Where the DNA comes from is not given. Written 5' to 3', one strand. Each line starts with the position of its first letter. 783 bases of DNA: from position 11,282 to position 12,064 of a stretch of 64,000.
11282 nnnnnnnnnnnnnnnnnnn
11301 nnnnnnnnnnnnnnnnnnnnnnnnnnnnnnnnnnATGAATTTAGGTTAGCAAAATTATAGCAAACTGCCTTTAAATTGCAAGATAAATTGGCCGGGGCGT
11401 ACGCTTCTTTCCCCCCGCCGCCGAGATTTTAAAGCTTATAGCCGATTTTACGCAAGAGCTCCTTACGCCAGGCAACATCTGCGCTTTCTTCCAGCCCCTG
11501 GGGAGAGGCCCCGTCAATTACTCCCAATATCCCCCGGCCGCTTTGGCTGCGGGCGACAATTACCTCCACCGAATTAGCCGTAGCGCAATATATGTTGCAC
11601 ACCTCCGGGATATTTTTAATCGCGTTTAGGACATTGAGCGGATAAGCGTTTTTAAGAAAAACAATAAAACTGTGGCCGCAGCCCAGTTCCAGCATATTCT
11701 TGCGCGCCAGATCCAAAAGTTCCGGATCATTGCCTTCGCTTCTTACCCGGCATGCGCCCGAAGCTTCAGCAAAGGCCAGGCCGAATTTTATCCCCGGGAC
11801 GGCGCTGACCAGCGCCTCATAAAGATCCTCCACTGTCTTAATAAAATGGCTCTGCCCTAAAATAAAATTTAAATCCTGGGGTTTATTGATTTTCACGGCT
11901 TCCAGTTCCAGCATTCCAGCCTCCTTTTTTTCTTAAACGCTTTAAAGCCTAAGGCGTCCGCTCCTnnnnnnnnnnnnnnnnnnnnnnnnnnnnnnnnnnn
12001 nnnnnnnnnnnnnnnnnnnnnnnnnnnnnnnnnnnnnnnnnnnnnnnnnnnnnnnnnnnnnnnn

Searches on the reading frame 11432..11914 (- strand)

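Call 79: search_protein_families(library=pfam, proteins=[window:11432-11914:-], max_evalue=0.00001)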
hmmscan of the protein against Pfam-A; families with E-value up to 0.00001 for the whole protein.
window:11432-11914:- (161 aa): 1 family
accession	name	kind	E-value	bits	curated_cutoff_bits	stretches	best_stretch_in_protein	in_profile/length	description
PF04008.19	Adenosine_kin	-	8.2e-74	247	25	1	7-160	1-154/154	Adenosine specific kinase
